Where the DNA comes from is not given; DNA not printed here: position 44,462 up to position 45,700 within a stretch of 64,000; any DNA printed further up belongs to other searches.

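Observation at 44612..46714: HNH_2 endonuclease apparently co-transcribed downstream of dndA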

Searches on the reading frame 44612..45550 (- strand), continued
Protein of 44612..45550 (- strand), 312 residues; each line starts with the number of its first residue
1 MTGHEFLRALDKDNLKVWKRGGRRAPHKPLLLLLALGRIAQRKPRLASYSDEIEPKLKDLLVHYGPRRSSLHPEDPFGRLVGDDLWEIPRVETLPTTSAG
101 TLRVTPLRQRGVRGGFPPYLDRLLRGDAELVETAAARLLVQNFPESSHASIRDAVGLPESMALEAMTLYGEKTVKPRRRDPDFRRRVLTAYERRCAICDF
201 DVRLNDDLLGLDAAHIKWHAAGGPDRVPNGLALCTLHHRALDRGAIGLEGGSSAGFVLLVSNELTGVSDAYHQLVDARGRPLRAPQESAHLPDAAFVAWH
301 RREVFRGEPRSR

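Call 25: find_encoding_contigs(protein=P0003, flank=10000, max_places=3)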
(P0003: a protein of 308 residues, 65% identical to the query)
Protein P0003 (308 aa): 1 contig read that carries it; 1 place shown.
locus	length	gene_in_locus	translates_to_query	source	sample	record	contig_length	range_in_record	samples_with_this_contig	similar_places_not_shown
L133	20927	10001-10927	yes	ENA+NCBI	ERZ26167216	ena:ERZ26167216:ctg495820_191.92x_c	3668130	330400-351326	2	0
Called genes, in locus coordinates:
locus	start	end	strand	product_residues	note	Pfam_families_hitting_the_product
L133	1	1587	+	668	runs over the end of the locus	PF01011:PQQ, PF13360:PQQ_2 (faint)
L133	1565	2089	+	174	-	PF06491:Disulph_isomer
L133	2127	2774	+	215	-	PF13401:AAA_22 (weak), PF02223:Thymidylate_kin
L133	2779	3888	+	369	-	PF13177:DNA_pol3_delta2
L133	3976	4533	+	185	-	-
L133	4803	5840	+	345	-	PF01551:Peptidase_M23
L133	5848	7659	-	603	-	PF02129:Peptidase_S15, PF08530:PepX_C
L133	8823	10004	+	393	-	PF13173:AAA_14, PF13635:DUF4143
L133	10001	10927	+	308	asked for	PF26340:DNA-SBD_ScoMcrA, PF13391:HNH_2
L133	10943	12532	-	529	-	PF07687:M20_dimer (weak)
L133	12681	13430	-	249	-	PF18312:ScsC_N, PF13462:Thioredoxin_4, PF01323:DSBA, PF13743:Thioredoxin_5 (weak)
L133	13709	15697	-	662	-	PF07676:PD40 (weak), PF26549:Tricorn_N, PF26550:Tricorn_2nd, PF07676:PD40 (weak), PF26549:Tricorn_N, PF05448:AXE1 (weak), PF02129:Peptidase_S15, PF00326:Peptidase_S9, +2 more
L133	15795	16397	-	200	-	-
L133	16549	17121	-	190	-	PF01668:SmpB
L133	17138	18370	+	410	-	PF00482:T2SSF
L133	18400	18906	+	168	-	PF07963:N_methyl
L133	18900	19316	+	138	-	-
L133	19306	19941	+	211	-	-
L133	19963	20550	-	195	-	PF02525:Flavodoxin_2 (weak), PF03358:FMN_red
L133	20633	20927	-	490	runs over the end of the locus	PF01554:MatE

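Call 26: find_encoding_contigs(protein=P0001, flank=10000, max_places=3)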
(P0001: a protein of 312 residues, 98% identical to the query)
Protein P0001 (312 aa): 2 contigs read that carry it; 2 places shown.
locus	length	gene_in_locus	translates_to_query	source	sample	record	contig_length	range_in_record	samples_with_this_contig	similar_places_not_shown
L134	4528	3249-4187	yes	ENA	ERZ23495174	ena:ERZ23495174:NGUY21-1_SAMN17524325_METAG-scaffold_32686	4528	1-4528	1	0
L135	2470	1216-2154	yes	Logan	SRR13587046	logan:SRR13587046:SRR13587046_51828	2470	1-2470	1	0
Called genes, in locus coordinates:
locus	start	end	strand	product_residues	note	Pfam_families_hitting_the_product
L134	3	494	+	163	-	?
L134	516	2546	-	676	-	PF28130:DUF8371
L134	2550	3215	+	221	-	PF00266:Aminotran_5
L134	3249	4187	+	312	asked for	PF26340:DNA-SBD_ScoMcrA, PF13391:HNH_2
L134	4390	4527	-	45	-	?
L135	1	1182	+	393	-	?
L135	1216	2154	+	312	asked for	PF26340:DNA-SBD_ScoMcrA, PF13391:HNH_2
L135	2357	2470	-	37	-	?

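Call 35: search_protein_families(library=pfam, proteins=[L120:8319-9014:+, L120:9064-9603:+, L120:9593-9910:+, L120:10885-12114:-, L120:12118-12699:-, L120:12644-14179:-, L050:10948-11760:+, L050:11675-13558:+, L050:14576-15856:+, L002:8799-10004:+], max_evalue=0.001)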
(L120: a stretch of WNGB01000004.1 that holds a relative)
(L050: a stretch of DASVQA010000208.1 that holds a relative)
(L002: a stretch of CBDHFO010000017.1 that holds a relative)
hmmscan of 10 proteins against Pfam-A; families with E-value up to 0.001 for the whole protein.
L120:8319-9014:+ (231 aa): 8 families
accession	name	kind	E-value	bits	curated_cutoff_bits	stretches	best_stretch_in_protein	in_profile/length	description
PF08241.18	Methyltransf_11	-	4.4e-19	69.3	21.2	1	53-144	1-94/95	Methyltransferase domain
PF13649.12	Methyltransf_25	-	7.6e-19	68.7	27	1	52-140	1-96/97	Methyltransferase domain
PF08242.18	Methyltransf_12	-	7.9e-13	49.4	30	1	53-142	1-97/98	Methyltransferase domain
PF13847.12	Methyltransf_31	-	1.9e-11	44.3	27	1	52-158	7-122/145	Methyltransferase domain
PF13489.12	Methyltransf_23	-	2.6e-10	40.7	27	1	52-181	26-161/164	Methyltransferase domain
PF03848.20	TehB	-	1.9e-05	24.6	20.4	1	23-148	5-135/193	Tellurite resistance protein TehB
PF02353.26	CMAS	-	0.00034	20.5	27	1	45-153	59-173/273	Mycolic acid cyclopropane synthetase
PF05724.17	TPMT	-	0.00053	20.1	26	0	35-84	26-73/218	Thiopurine S-methyltransferase (TPMT)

L120:9064-9603:+ (179 aa): 0 families

L120:9593-9910:+ (105 aa): 0 families

L120:10885-12114:- (409 aa): 1 family
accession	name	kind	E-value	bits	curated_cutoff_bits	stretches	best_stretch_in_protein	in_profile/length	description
PF14072.11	DndB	-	7.2e-29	101.4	29.1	1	6-289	1-248/338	DNA-sulfur modification-associated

L120:12118-12699:- (193 aa): 0 families

L120:12644-14179:- (511 aa): 2 families
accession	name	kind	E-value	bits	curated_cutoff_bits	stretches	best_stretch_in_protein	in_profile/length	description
PF13589.12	HATPase_c_3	-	1.8e-23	83.5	25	1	31-136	6-112/137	Histidine kinase-, DNA gyrase B-, and HSP90-like ATPase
PF02518.31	HATPase_c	-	7.2e-09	36.5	26.4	1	31-103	9-80/111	Histidine kinase-, DNA gyrase B-, and HSP90-like ATPase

L050:10948-11760:+ (270 aa): 2 families
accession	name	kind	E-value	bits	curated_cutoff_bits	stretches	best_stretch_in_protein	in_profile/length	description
PF08722.17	Tn7_TnsA-like_N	-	1.4e-16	61.2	26.5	1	60-146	1-85/85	TnsA-like endonuclease N terminal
PF08721.17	Tn7_Tnp_TnsA_C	-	4.2e-09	37.2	23.4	1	148-222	1-83/83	TnsA endonuclease C terminal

L050:11675-13558:+ (627 aa): 3 families
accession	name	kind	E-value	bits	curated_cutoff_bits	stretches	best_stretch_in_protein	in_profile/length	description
PF09299.17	Mu-transpos_C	-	3.7e-06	27.3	21.7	1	452-514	3-55/61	Mu transposase, C-terminal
PF09039.17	HTH_Tnp_Mu_2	-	8.6e-06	26.2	20.5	1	134-197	21-84/109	Mu DNA binding, I gamma subdomain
PF00665.32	rve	-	0.00028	21.5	32.6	0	232-345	7-98/102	Integrase core domain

L050:14576-15856:+ (426 aa): 0 families

L002:8799-10004:+ (401 aa): 3 families
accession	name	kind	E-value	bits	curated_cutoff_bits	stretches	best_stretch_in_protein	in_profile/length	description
PF13635.12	DUF4143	-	1e-37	129.8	28.1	1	190-344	1-159/160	Domain of unknown function (DUF4143)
PF13173.12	AAA_14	-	4e-21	75.8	27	1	32-151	3-128/129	AAA domain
PF13401.12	AAA_22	-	1.1e-05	26.2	27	0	73-118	71-120/130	AAA domain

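Call 36: search_protein_families(library=padloc, proteins=[L120:8319-9014:+, L120:9064-9603:+, L120:9593-9910:+, L120:10885-12114:-, L120:12118-12699:-, L120:12644-14179:-, L050:10948-11760:+, L050:11675-13558:+, L050:14576-15856:+, L002:8799-10004:+], max_evalue=0.001)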
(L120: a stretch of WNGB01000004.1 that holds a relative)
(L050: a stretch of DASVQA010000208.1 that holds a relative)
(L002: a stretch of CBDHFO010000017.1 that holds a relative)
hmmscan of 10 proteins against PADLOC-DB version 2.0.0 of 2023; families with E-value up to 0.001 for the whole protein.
L120:8319-9014:+ (231 aa): 1 family
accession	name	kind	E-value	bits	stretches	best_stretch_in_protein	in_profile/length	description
PDLC04134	mad2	-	3.3e-16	57.2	1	16-153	263-402/492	mads_2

L120:9064-9603:+ (179 aa): 0 families

L120:9593-9910:+ (105 aa): 0 families

L120:10885-12114:- (409 aa): 1 family
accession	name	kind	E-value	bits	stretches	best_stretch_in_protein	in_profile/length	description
PDLC02658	DndB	-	5.6e-17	59.8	1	6-247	7-226/356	DndB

L120:12118-12699:- (193 aa): 0 families

L120:12644-14179:- (511 aa): 1 family
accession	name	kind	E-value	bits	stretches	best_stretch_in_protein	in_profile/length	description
PDLC02204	MzaB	-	1.1e-24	84.8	1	10-306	7-296/500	-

L050:10948-11760:+ (270 aa): 0 families

L050:11675-13558:+ (627 aa): 3 families
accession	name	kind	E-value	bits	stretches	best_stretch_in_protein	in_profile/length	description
PDLC01737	TnsB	-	1.2e-36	124.3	1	69-600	33-552/621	TnsB_0_V-K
PDLC01268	CasR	-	0.00032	18.7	0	83-127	126-169/179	"CAS-I,CAS-II,CAS-III,CAS-IV,CAS-V,CAS-VI; associated_signaling"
PDLC01434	CasR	-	0.00066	17.6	0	86-128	133-174/191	"CAS-I,CAS-II,CAS-III,CAS-IV,CAS-V,CAS-VI; associated_signaling"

L050:14576-15856:+ (426 aa): 0 families

L002:8799-10004:+ (401 aa): 7 families
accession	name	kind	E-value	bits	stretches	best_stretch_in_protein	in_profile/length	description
PDLC04790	PDC-S01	-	5.4e-84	280.4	2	153-389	171-416/422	-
PDLC04789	PDC-S01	-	3.7e-45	152.6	1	20-350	6-346/375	-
PDLC04791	PDC-S01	-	2.3e-23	80.6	1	33-365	21-371/395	-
PDLC04787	PDC-S01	-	2.1e-15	54.5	1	13-285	9-308/412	-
PDLC04786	PDC-S01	-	3.7e-09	33.8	0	35-107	24-110/439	-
PDLC04788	PDC-S01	-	8e-09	32.9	1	36-104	24-104/448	-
PDLC04792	PDC-S01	-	9e-08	29.1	0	292-360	333-400/452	-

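Call 48: predict_structure(alignment_id=A1)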
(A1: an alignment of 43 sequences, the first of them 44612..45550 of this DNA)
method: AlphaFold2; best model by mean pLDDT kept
length: 312 residues; sequences in the alignment: 43
mean_pLDDT: 84.6   pTM: 0.82
mean pLDDT of the five models: 84.6, 84.5, 82.9, 80.9, 72.5
residues with pLDDT >= 90: 155; 70-90: 109; 50-70: 34; < 50: 14
segments of 3 or more residues with pLDDT < 50: 165-178
pLDDT, mean of each block of 10 residues (from residue 1): 90 66 75 97 97 95 81 90 93 90 94 97 94 90 83 89 50 43 85 93 88 71 63 91 90 84 92 92 88 85 87 70
secondary structure, 60 per line:
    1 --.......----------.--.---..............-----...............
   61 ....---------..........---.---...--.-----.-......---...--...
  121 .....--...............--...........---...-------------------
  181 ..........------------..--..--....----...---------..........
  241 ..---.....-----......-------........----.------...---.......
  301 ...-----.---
elements in order: H3-9 H27-40 E46-48 H49-64 H74-83 H104-109 E113-115 H118-125 H128-142 H145-155 H181-190 E211-214 E231-234 H235-242 E246-250 E256-261 H269-276 H294-303

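Call 51: fold_search(model_id=the predicted structure, library=pdb)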
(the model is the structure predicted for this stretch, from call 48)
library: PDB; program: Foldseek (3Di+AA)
matches with E <= 10: 71; with E <= 0.001: 12
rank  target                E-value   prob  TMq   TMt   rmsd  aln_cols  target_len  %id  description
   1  5zmo_A                6.2e-08  1.00  0.42  0.80   3.0       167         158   28  Sulfur binding domain of ScoMcrA complexed with phosphorothioated DNA (released 2018-09-26)
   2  5zmm_F                5.7e-07  1.00  0.41  0.28   2.5       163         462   28  Structure of the Type IV phosphorothioation-dependent restriction endonuclease ScoMcrA (released 2018-09-26)
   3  5zmm_A                1.1e-06  1.00  0.41  0.24   2.8       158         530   30  Structure of the Type IV phosphorothioation-dependent restriction endonuclease ScoMcrA (released 2018-09-26)
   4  5zmm_B                1.5e-06  1.00  0.36  0.22   2.8       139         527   31  Structure of the Type IV phosphorothioation-dependent restriction endonuclease ScoMcrA (released 2018-09-26)
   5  5zmn_A                2.0e-06  1.00  0.43  0.42   2.3       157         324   30  Sulfur binding domain and SRA domain of ScoMcrA complexed with phosphorothioated DNA (released 2018-09-26)
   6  5zmm_C                2.2e-06  1.00  0.40  0.24   3.0       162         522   28  Structure of the Type IV phosphorothioation-dependent restriction endonuclease ScoMcrA (released 2018-09-26)
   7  7ccd_A                2.0e-05  1.00  0.39  0.68   4.0       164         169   21  Sulfur binding domain of SprMcrA complexed with phosphorothioated DNA (released 2020-07-08)
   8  7ccd_B                2.0e-05  1.00  0.39  0.70   4.1       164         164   21  Sulfur binding domain of SprMcrA complexed with phosphorothioated DNA (released 2020-07-08)
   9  7cc9_A                3.1e-05  1.00  0.41  0.74   3.8       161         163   22  Sulfur binding domain of SprMcrA complexed with phosphorothioated DNA (released 2020-07-08)
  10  7ccj_A                4.2e-05  1.00  0.41  0.75   3.4       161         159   23  Sulfur binding domain of SprMcrA complexed with phosphorothioated DNA (released 2020-07-08)
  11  7cc9_B                4.2e-05  1.00  0.41  0.74   3.7       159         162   22  Sulfur binding domain of SprMcrA complexed with phosphorothioated DNA (released 2020-07-08)
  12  7ccj_B                1.4e-04  1.00  0.41  0.74   3.3       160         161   23  Sulfur binding domain of SprMcrA complexed with phosphorothioated DNA (released 2020-07-08)
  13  5zmm_E                1.2e-03  1.00  0.35  0.22   3.4       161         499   27  Structure of the Type IV phosphorothioation-dependent restriction endonuclease ScoMcrA (released 2018-09-26)
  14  8h0l_A                1.4e-02  1.00  0.34  0.63   4.1       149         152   17  Sulfur binding domain of Hga complexed with phosphorothioated DNA (released 2023-09-27)
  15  6yex_B                1.7e-02  0.95  0.29  0.30  12.4       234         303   19  VcaM4I restriction endonuclease in the absence of DNA (released 2020-12-16)
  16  8h0l_B                2.0e-02  1.00  0.35  0.68   4.0       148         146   17  Sulfur binding domain of Hga complexed with phosphorothioated DNA (released 2023-09-27)
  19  5zmm_D                4.6e-02  0.99  0.30  0.20   5.5       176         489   22  Structure of the Type IV phosphorothioation-dependent restriction endonuclease ScoMcrA (released 2018-09-26)
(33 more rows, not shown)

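Call 73: search_dna_similar(query=window:44612-45550:-, collection=plasmids, mode=protein, max_rows=15)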
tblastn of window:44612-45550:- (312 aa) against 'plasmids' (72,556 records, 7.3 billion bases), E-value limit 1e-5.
Records with a match: 71; places in all: 74; records where one place covers at least 80% of the query: 8.
Best place of each record, by identity: <60% 71.
By first word of the organism name: Rhizobium 14; Sinorhizobium 12; Agrobacterium 11; Nostoc 6; Escherichia 5; Klebsiella 2; Proteus 2; Halorussus 2; Methylibium 1; Azospirillum 1; and 15 more.
By predicted mobility (MOB-suite, as given by PLSDB): non-mobilizable 42; conjugative 24; mobilizable 5.
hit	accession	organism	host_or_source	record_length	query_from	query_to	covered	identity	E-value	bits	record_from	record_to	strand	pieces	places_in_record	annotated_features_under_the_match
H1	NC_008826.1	Methylibium petroleiphilum PM1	-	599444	13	310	96%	40.1%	2e-41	160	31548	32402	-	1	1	phosphorothioated DNA-binding restriction endonuclease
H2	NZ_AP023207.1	Escherichia coli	Homo sapiens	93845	1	308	99%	37.7%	2e-47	177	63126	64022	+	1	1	phosphorothioated DNA-binding restriction endonuclease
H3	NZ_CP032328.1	Azospirillum argentinense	soil sample,Agricultural field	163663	1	307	98%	37.5%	3e-32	133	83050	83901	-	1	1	phosphorothioated DNA-binding restriction endonuclease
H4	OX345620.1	Salmonella enterica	-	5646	1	307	98%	36.8%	6e-48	179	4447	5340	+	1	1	none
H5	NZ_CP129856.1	Klebsiella pneumoniae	Homo sapiens,whole organism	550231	13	307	95%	38.3%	1e-48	181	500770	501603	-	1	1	phosphorothioated DNA-binding restriction endonuclease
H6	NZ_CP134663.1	Escherichia coli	Larus michahellis,bacteria,cloaca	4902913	14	307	94%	38.0%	9e-50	184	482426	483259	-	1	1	none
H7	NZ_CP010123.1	Escherichia coli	cow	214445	3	308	98%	36.3%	5e-45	170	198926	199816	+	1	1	none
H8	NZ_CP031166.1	Euzebya pacifica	-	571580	7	305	96%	33.7%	1e-28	123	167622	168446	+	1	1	phosphorothioated DNA-binding restriction endonuclease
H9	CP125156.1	Klebsiella pneumoniae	-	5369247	1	235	75%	35.4%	2e-26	116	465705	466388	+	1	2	IS3 family transposase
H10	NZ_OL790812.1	Proteus mirabilis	-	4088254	13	216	65%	33.5%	2e-22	105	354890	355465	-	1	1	none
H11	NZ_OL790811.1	Proteus mirabilis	-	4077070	14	216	65%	33.7%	1e-22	105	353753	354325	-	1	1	none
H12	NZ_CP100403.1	Halorussus aquaticus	cell culture,saline soil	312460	81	301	71%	29.1%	4e-9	65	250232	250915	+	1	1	HNH endonuclease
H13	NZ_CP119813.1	Halorussus caseinilyticus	cell culture,coastal saline-alkali land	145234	81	301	71%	28.6%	1e-9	67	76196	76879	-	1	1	HNH endonuclease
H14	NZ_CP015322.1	Mesorhizobium amorphae CCNWGS0123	Robinia pseudoacacia,cell culture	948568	164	307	46%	36.6%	1e-7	61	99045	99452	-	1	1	HNH endonuclease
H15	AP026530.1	Escherichia coli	whole organism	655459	187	307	39%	40.5%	1e-21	102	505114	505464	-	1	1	hypothetical protein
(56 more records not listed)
